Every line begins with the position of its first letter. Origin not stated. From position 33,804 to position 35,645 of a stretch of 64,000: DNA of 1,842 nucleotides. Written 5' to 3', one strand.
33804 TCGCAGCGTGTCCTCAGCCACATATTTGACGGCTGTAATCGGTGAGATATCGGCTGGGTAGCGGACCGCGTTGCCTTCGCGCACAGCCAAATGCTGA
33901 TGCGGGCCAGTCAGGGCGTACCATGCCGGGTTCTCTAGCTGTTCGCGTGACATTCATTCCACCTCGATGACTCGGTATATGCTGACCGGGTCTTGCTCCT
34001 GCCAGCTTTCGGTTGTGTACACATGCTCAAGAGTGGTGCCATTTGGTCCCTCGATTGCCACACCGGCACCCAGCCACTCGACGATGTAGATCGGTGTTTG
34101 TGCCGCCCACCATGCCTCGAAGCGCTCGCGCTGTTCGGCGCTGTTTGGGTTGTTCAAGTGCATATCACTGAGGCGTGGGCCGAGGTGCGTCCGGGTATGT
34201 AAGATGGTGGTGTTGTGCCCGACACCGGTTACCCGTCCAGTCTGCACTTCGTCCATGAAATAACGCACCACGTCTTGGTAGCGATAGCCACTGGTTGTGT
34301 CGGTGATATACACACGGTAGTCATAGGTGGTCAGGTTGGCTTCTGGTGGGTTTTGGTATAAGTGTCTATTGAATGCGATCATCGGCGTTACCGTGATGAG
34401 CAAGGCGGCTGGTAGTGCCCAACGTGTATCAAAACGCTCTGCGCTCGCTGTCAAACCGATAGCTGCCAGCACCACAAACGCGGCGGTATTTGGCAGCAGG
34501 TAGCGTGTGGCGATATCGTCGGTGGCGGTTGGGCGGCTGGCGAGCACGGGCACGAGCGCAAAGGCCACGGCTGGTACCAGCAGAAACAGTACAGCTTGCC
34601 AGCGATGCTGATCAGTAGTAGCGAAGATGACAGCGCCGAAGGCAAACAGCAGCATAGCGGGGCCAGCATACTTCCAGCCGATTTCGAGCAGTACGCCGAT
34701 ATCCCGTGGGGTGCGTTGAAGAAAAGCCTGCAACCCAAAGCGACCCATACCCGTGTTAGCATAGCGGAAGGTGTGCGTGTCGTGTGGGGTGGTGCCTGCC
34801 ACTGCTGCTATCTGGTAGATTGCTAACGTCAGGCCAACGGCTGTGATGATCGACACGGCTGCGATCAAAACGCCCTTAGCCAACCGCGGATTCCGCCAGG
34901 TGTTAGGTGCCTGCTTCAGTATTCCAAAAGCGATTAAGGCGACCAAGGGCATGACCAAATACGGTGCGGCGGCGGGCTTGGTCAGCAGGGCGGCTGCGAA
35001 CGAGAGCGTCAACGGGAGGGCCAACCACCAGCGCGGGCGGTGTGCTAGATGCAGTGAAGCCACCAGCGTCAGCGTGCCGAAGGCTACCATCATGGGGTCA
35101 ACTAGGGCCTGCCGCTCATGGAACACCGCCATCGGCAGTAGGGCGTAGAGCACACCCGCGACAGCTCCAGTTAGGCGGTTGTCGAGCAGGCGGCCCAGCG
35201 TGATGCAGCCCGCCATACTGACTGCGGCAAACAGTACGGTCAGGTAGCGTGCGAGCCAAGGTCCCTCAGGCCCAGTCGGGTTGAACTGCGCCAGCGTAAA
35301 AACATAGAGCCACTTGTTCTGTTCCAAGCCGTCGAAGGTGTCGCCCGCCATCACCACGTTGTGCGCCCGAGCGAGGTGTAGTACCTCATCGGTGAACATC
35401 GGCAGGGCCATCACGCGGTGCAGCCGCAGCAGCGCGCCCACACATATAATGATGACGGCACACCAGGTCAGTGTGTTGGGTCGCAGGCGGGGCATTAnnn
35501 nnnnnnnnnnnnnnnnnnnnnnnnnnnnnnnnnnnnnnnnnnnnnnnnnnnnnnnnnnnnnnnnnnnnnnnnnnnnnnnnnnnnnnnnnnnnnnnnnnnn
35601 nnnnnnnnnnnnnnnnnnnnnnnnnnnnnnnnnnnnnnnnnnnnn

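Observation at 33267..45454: Five tandem, co-oriented paralogs of an ArnT/PMT-like GT-C membrane protein ending in a GNAT acetyltransferase (sixth copy at 12206..13765)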

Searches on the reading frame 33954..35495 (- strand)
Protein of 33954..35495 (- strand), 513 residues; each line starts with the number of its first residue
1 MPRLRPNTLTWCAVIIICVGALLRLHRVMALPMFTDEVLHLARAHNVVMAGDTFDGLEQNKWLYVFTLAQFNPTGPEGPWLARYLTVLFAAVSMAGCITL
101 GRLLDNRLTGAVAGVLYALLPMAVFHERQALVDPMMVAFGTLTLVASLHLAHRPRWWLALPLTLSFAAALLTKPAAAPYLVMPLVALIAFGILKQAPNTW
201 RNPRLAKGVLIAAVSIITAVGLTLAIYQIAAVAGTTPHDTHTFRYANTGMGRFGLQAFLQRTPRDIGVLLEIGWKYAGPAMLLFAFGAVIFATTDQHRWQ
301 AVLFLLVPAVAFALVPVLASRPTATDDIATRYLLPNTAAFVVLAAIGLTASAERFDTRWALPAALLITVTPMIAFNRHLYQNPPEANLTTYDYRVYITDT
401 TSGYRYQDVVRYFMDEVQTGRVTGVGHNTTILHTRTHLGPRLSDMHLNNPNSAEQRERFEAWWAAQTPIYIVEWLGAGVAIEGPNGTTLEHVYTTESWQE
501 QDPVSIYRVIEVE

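Call 3: search_protein_families(library=pfam, proteins=[window:33954-35495:-], max_evalue=1)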
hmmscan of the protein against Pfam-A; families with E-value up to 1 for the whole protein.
window:33954-35495:- (513 aa): 4 families
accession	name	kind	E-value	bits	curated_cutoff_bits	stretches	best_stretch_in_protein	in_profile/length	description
PF14264.12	Glucos_trans_II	-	2.4e-06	27.4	30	1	50-321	17-297/317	Glucosyl transferase GtrII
PF13231.12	PMT_2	-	1.5e-05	25.7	26.1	1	79-216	21-154/160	Dolichyl-phosphate-mannose-protein mannosyltransferase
PF02366.24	PMT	-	5.4e-05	23.3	22.7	1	83-227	86-235/245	Dolichyl-phosphate-mannose-protein mannosyltransferase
PF21192.3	NMD3_OB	-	0.012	16.4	27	1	410-442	17-49/86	NMD3 OB-fold domain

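Call 4: search_protein_families(library=ncbifam, proteins=[window:33954-35495:-], max_evalue=1)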
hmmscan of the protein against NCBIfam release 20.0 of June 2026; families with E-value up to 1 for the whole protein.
window:33954-35495:- (513 aa): 2 families
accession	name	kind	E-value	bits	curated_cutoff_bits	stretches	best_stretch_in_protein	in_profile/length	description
TIGR03663.1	TIGR03663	subfamily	0.0011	18.1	126.25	1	13-310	4-304/435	flippase activity-associated protein Agl23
NF047440.1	LA3751_2_3_fam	subfamily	0.034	13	200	1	271-363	280-369/460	LA_3751/LA_3752 family putative glycosyltransferase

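Call 29: predict_structure(alignment_id=A2)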
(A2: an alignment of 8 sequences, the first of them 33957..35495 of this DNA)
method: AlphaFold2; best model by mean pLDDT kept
length: 513 residues; sequences in the alignment: 8
mean_pLDDT: 83.2   pTM: 0.85
mean pLDDT of the five models: 83.2, 82.4, 79.6, 78.1, 73.0
residues with pLDDT >= 90: 162; 70-90: 282; 50-70: 62; < 50: 7
segments of 3 or more residues with pLDDT < 50: 239-241
pLDDT, mean of each block of 10 residues (from residue 1): 72 93 88 84 79 59 79 77 91 96 93 95 88 90 95 94 93 82 92 64 87 96 85 62 64 84 86 87 93 86 90 80 69 87 95 84 90 89 72 73 80 83 85 82 80 87 90 67 72 72 82 81
secondary structure, 60 per line:
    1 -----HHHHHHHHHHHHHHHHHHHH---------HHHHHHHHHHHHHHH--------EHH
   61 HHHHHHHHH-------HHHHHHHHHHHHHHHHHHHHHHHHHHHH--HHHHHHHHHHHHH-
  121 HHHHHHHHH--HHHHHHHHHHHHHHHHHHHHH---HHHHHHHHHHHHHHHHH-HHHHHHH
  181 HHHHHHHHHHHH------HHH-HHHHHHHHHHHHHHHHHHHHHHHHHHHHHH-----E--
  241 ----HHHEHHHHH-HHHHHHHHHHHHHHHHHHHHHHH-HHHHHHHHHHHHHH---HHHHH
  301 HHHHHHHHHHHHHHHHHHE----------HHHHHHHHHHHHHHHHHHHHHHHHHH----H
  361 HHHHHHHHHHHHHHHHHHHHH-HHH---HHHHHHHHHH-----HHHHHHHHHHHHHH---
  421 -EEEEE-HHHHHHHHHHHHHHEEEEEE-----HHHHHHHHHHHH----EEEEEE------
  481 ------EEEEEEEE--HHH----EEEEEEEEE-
elements in order: H6-25 H35-49 H59-69 H77-104 H107-119 H121-129 H132-152 H156-172 H174-192 H203-232 H249-253 H255-277 H279-292 H296-318 H330-355 H360-381 H389-398 H404-417 E422-426 H428-441 E442-447 H453-464 E469-474 E487-494 E504-512

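Call 33: fold_search(model_id=the predicted structure, library=pdb)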
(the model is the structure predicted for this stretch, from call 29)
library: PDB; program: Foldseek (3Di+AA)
matches with E <= 10: 423; with E <= 0.001: 26
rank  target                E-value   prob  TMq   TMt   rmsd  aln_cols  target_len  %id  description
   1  8pn9_A                1.2e-07  1.00  0.51  0.42  13.5       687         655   12  Structure of human oligosaccharyltransferase OST-A complex bound to NGI-1 (released 2024-05-08)
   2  8age_A                1.8e-07  1.00  0.48  0.40  12.4       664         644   12  Structure of yeast oligosaccharylransferase complex with acceptor peptide bound (released 2022-12-07)
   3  7oci_F                3.4e-07  1.00  0.47  0.39  13.3       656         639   12  Cryo-EM structure of yeast Ost6p containing oligosaccharyltransferase complex (released 2022-02-16)
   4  8agc_A                4.3e-07  1.00  0.49  0.38  14.4       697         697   11  Structure of yeast oligosaccharylransferase complex with lipid-linked oligosaccharide and non-acceptor peptide bound (released 2022-12-07)
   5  8agb_A                5.8e-07  1.00  0.49  0.40  12.8       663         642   11  Structure of yeast oligosaccharylransferase complex with lipid-linked oligosaccharide bound (released 2022-12-07)
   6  6ezn_F                6.5e-07  1.00  0.49  0.40  13.6       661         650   11  Cryo-EM structure of the yeast oligosaccharyltransferase (OST) complex (released 2018-01-17)
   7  9n9j_I                6.5e-07  1.00  0.48  0.37  13.1       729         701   11  Structure of a GRP94 folding intermediate engaged with a CCDC134- and FKBP11-bound secretory translocon (released 2025-11-19)
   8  3wak                  6.8e-07  1.00  0.51  0.32  13.0       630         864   12  Crystal structure of the Archaeoglobus fulgidus oligosaccharyltransferase (O29867_ARCFU) in the apo form (released 2013-10-30)
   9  6ftg_5                1.1e-06  1.00  0.50  0.42  14.3       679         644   11  Subtomogram average of OST-containing ribosome-translocon complexes from canine rough microsomal membranes (released 2018-03-21)
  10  6s7o_A                1.2e-06  1.00  0.53  0.43  13.2       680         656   10  Cryo-EM structure of human oligosaccharyltransferase complex OST-A (released 2019-12-18)
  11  5gmy_A                1.4e-06  1.00  0.47  0.30  17.0       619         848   11  Crystal structure of the Archaeoglobus fulgidus oligosaccharyltransferase (O29867_ARCFU) tethered with an acceptor pep (released 2017-02-01)
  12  5f15                  1.5e-06  1.00  0.52  0.50  11.5       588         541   14  Crystal Structure of ArnT from Cupriavidus metallidurans bound to Undecaprenyl phosphate (released 2016-02-17)
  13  6s7t_A                1.7e-06  1.00  0.50  0.39  12.7       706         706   10  Cryo-EM structure of human oligosaccharyltransferase complex OST-B (released 2019-12-18)
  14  8b6l_I                1.7e-06  1.00  0.48  0.38  11.7       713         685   10  Subtomogram average of the human Sec61-TRAP-OSTA-translocon (released 2022-12-07)
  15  6c26_A                2.1e-06  1.00  0.43  0.36  14.5       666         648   11  The Cryo-EM structure of a eukaryotic oligosaccharyl transferase complex (released 2018-01-31)
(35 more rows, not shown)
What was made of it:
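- On GT-C fold glycosyltransferase superfamily: In call 33 all 26 Foldseek matches at E<=1e-3 are GT-C enzymes.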

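Call 34: search_protein_representatives(alignment_id=A2)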
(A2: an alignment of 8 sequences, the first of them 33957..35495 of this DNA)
Query: 8 sequences, 534 profile positions. Proteins with E-value up to 0.001 (for the whole library): 2287; up to 1e-10: 1113; up to 1e-30: 188. The best 150 are listed.
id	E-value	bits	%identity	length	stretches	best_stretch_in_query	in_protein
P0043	6.6e-221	750.9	-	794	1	6-533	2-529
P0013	5.6e-215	731.4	-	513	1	6-532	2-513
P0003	9.3e-183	625.0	-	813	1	11-532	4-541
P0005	1.2e-174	598.3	-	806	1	7-533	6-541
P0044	3.2e-153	527.6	-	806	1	6-533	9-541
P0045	6.1e-153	526.6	-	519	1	1-530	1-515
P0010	3.0e-138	478.2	-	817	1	18-533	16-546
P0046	8.6e-137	473.3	-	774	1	9-530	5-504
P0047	2.4e-133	462.0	-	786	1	12-532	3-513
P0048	9.3e-133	460.0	-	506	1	18-508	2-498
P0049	5.3e-125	434.4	-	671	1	9-434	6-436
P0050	7.0e-123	427.4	-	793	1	6-531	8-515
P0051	9.7e-123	427.0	-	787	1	1-533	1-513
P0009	1.3e-122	426.5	-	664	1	10-415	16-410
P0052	1.4e-122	426.4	-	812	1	8-514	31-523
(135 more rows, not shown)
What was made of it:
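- Tried and rejected: This badly under-represents the family compared with the exhaustive search (call 34).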
